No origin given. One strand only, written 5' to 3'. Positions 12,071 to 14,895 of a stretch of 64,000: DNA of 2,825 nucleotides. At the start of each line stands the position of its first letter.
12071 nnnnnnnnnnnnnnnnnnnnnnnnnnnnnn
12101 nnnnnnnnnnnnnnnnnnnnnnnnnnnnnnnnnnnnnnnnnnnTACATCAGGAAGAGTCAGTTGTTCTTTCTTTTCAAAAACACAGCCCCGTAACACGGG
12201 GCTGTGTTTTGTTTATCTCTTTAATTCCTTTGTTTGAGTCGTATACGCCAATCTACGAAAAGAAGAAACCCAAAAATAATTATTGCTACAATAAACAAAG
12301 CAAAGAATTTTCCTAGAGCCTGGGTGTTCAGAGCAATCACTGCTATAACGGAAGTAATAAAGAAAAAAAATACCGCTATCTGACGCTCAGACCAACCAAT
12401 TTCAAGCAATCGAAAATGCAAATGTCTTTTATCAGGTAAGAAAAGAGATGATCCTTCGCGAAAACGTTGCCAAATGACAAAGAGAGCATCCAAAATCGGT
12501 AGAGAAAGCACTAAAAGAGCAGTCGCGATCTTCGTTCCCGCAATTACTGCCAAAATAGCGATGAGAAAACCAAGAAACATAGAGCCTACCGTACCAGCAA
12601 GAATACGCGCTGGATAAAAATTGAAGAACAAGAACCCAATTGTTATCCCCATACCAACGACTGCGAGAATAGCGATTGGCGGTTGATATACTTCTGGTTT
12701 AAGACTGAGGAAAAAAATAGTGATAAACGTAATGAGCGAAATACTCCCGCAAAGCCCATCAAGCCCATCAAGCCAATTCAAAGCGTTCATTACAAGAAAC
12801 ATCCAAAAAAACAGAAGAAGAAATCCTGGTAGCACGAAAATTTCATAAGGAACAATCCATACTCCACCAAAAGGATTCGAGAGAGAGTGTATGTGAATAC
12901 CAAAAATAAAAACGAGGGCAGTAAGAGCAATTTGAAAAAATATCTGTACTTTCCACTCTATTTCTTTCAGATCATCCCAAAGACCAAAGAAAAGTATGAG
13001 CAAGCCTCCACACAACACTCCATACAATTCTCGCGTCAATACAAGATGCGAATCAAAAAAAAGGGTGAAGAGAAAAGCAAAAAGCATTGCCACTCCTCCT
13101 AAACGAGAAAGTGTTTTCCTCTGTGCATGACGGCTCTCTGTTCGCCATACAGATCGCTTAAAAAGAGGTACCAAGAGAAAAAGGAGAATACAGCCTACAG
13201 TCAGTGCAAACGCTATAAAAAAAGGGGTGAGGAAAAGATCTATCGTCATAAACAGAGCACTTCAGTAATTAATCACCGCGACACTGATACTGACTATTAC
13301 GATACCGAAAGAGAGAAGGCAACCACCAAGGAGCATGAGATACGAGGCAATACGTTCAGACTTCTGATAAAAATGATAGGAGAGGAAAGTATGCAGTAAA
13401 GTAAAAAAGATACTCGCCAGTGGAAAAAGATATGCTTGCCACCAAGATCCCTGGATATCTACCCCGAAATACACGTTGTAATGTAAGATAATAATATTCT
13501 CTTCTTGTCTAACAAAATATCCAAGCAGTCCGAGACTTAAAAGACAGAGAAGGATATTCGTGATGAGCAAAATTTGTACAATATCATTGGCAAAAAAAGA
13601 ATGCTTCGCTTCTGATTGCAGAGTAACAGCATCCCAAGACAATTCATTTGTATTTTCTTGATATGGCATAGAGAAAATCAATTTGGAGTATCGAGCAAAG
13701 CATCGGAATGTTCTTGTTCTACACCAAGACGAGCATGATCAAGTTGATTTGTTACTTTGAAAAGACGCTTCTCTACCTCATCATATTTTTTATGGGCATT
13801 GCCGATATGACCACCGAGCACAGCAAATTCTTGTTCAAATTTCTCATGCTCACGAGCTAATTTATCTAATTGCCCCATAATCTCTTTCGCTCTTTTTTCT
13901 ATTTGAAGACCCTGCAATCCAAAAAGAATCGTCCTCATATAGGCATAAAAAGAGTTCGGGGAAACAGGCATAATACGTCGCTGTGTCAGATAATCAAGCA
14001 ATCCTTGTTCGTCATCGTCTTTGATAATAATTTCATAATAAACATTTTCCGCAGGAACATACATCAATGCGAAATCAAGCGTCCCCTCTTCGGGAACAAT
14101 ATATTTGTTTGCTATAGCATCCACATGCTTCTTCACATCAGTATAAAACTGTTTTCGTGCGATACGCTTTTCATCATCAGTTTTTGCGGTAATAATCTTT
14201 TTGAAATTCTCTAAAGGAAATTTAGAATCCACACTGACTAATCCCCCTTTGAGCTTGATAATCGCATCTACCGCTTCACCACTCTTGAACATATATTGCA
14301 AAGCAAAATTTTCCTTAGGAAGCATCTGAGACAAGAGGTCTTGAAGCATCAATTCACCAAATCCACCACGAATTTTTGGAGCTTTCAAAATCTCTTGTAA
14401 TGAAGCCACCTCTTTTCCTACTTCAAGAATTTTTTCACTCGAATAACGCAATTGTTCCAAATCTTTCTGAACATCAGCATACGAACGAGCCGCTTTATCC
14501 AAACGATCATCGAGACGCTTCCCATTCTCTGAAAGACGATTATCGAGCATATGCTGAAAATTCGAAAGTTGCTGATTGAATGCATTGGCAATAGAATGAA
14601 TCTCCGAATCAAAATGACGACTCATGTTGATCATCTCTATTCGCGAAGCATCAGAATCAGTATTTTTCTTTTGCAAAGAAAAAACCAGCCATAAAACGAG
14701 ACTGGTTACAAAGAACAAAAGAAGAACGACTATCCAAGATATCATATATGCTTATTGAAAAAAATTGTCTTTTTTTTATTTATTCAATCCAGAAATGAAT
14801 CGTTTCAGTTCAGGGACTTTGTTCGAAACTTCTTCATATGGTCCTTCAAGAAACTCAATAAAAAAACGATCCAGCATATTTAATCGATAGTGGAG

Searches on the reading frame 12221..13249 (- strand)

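Call 7: search_protein_families(library=pfam, proteins=[window:12221-13249:-], max_evalue=0.1)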
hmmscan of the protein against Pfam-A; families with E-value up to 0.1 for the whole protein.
window:12221-13249:- (342 aa): 2 families
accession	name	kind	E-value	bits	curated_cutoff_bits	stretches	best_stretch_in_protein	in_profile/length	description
PF00953.26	Glycos_transf_4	-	2.2e-32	112.7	27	1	77-237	3-159/160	Glycosyl transferase family 4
PF18159.6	S_4TM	-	0.017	14.9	26.9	0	214-265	167-215/291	SMODS-associating 4TM effector domain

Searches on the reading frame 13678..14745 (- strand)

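Call 51: search_protein_families(library=pfam, proteins=[window:13678-14745:-], max_evalue=0.00001)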
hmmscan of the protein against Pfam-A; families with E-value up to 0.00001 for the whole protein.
window:13678-14745:- (355 aa): 1 family
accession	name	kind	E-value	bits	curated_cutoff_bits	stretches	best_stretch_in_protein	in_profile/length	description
PF02646.22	RmuC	-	4.4e-56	190.6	26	1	58-342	1-286/291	RmuC family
